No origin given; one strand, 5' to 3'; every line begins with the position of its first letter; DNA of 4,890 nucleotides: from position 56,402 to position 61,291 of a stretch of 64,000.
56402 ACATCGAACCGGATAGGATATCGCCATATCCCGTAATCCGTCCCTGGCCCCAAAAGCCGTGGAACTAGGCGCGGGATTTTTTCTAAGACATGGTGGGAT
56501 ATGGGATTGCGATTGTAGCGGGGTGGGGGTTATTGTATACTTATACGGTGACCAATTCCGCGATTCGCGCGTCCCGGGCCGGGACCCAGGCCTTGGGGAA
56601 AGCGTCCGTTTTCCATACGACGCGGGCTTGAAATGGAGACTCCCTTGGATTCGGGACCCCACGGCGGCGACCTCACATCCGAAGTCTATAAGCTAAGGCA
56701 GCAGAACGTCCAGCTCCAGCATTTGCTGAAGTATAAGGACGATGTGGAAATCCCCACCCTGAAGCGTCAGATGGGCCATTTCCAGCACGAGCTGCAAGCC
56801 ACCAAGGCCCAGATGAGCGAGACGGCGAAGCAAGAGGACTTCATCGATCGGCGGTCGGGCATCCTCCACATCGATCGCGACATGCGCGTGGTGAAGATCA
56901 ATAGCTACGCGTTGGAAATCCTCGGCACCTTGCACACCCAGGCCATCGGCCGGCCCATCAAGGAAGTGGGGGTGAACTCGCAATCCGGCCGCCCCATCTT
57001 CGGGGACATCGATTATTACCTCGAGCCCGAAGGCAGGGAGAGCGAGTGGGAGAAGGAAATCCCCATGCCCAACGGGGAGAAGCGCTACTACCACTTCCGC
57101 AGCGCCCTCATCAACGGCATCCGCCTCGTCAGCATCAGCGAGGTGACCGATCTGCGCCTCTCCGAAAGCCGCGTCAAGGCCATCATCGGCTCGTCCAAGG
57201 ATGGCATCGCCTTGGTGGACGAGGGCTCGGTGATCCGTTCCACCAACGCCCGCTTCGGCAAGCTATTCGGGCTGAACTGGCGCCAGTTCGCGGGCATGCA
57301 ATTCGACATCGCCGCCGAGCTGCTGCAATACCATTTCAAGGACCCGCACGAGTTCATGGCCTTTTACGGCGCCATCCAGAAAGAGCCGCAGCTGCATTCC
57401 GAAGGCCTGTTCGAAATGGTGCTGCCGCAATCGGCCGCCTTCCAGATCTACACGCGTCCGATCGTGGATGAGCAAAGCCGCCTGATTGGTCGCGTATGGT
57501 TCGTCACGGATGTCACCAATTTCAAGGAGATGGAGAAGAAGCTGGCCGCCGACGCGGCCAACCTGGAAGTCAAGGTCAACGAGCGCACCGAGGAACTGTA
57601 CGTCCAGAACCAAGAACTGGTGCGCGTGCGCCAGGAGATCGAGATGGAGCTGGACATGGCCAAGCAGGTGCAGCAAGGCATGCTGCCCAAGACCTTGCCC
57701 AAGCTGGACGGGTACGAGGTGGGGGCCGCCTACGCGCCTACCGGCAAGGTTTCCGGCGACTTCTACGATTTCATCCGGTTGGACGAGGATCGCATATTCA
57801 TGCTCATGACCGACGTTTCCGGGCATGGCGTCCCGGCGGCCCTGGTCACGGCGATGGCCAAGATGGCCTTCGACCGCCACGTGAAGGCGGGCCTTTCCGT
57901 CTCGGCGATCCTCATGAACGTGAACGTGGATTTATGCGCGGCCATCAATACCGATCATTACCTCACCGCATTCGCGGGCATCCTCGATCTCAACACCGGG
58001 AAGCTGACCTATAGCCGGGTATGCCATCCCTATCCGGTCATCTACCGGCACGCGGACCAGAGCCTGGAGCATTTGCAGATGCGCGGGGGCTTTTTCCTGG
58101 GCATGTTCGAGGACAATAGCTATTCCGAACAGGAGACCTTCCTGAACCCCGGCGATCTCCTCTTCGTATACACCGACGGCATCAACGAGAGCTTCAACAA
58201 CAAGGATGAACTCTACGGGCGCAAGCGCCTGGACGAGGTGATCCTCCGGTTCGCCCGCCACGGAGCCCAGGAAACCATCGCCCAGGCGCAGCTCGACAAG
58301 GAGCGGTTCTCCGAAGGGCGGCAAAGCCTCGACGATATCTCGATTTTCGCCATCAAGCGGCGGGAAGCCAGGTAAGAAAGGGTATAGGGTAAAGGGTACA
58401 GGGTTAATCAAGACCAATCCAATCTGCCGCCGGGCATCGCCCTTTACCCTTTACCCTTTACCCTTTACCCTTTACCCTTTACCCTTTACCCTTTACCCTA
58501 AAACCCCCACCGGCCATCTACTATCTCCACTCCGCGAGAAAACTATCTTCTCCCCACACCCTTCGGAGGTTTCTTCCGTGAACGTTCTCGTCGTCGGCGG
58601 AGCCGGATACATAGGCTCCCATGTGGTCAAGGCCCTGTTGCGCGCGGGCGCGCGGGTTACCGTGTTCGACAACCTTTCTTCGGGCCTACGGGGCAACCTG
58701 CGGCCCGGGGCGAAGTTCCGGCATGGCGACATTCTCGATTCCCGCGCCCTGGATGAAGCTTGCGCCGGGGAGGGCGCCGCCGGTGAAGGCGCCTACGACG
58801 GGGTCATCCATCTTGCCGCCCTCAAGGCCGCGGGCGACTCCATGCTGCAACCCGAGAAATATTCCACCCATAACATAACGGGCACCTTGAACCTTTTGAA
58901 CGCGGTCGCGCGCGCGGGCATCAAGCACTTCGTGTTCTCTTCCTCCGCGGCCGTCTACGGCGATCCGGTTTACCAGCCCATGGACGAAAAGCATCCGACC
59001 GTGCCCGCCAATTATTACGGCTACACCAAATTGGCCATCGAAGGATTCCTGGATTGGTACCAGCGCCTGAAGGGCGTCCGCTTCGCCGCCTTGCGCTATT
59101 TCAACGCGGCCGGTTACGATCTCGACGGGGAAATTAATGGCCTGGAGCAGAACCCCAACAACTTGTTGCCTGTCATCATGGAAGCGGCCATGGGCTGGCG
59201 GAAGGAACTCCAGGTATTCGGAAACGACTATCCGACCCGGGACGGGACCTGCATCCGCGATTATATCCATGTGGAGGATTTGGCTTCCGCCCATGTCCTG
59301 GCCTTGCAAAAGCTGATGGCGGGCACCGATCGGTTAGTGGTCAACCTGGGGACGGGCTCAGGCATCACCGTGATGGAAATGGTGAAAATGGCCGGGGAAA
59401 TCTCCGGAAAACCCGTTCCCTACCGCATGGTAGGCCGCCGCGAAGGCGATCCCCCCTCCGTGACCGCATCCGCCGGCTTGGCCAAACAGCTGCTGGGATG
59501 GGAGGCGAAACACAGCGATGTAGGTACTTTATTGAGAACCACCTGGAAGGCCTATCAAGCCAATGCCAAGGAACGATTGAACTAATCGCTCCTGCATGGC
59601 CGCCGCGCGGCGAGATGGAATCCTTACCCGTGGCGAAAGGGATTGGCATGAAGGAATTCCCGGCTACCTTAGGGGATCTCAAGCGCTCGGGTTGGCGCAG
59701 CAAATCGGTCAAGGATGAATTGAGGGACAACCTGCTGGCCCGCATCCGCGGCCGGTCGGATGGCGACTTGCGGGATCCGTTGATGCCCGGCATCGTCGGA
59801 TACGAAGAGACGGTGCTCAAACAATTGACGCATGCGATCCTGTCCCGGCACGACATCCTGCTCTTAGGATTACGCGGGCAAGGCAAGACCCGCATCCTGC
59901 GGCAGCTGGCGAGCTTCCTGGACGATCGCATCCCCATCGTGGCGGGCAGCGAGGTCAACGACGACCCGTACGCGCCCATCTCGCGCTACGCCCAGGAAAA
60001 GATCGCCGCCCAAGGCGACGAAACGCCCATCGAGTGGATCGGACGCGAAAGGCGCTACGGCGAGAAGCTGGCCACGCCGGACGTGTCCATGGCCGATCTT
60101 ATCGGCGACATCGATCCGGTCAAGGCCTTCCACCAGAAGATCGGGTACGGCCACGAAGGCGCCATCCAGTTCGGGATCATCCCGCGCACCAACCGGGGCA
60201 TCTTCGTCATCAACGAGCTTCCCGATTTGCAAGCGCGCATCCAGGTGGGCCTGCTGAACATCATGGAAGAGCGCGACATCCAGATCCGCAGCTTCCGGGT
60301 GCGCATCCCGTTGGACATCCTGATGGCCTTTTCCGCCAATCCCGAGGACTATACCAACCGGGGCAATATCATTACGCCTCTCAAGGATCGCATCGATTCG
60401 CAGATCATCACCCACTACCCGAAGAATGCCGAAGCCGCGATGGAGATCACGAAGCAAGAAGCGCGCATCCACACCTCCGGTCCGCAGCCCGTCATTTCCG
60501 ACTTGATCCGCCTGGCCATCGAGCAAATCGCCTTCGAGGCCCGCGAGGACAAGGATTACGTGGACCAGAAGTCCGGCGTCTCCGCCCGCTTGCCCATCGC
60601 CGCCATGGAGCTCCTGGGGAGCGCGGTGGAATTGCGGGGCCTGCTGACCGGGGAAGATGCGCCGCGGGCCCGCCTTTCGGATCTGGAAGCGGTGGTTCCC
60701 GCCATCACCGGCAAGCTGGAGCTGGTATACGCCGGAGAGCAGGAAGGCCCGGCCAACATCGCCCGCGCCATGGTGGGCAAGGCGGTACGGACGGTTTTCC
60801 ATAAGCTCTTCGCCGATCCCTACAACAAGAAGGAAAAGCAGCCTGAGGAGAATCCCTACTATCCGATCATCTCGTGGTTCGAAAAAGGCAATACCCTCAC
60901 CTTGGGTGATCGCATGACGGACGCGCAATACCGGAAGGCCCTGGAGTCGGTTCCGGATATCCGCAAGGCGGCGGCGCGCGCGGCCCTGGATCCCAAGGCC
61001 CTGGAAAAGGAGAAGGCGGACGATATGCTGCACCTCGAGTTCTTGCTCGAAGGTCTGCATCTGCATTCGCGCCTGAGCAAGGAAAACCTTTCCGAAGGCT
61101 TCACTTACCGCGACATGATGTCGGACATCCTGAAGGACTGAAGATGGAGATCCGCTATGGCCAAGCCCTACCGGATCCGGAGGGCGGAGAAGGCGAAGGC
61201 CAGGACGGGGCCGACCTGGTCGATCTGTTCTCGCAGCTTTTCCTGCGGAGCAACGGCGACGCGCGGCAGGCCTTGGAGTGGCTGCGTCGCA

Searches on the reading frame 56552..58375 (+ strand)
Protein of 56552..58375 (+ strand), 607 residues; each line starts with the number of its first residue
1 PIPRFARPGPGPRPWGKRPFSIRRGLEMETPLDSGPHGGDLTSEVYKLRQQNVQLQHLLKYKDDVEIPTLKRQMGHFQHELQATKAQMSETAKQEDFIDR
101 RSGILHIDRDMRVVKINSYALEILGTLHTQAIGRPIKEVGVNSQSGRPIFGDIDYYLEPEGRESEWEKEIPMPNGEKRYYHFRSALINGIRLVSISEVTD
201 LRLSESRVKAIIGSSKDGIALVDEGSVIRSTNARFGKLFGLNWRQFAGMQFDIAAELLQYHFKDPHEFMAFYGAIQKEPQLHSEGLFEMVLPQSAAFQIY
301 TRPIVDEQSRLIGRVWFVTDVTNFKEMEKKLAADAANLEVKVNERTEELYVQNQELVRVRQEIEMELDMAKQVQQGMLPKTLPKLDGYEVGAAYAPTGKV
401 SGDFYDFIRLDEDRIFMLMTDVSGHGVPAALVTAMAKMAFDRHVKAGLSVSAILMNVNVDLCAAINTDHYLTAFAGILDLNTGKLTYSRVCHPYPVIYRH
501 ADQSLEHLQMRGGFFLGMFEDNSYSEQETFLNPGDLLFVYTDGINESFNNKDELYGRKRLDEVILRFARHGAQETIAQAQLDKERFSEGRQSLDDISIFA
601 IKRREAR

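Call 54: search_protein_families(library=pfam, proteins=[window:56552-58375:+], max_evalue=0.0001)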
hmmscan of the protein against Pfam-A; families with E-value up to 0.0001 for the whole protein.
window:56552-58375:+ (607 aa): 5 families
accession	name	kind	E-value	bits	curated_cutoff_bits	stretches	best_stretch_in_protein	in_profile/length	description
PF07228.17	SpoIIE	-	3.6e-40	138.4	25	1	411-603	1-191/192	Stage II sporulation protein E (SpoIIE)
PF08448.16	PAS_4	-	4.3e-10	40.2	23.1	0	214-325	3-109/110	PAS fold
PF13188.13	PAS_8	-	8e-08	32.4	21.8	0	207-259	2-51/65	PAS domain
PF13426.13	PAS_9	-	1.4e-06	29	27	0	103-187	3-84/103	PAS domain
PF00989.32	PAS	-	4.4e-06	27.1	22.6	0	207-250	2-45/113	PAS fold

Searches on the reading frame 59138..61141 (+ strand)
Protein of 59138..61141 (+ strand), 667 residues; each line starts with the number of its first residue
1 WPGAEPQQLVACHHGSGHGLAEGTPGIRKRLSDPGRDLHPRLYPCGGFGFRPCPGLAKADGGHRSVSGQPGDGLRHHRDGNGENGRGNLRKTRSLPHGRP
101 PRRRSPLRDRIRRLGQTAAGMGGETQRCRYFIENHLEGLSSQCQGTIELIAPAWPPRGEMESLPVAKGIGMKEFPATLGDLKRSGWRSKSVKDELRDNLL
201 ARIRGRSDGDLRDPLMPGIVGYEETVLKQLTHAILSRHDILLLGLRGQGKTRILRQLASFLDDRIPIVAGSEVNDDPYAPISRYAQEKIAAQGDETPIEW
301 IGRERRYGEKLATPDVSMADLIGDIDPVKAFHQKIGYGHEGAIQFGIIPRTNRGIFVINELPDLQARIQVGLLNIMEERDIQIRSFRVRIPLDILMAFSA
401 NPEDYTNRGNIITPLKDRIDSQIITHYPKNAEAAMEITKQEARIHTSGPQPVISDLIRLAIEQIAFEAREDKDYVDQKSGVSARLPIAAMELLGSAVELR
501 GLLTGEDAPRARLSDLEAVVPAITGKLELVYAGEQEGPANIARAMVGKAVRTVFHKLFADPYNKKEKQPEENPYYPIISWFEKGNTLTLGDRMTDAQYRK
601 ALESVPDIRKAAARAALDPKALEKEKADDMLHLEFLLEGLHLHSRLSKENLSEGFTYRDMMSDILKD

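Call 54: search_protein_families(library=pfam, proteins=[window:59138-61141:+], max_evalue=0.0001)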
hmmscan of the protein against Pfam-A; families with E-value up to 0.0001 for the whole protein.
window:59138-61141:+ (667 aa): 2 families
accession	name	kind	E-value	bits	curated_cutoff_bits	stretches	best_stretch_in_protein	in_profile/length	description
PF01078.27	Mg_chelatase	-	1.1e-05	25.4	20.3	0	342-402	96-158/207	Magnesium chelatase, subunit ChlI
PF07728.20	AAA_5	-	8.9e-05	22.9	22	0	239-270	1-33/139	AAA domain (dynein-related subfamily)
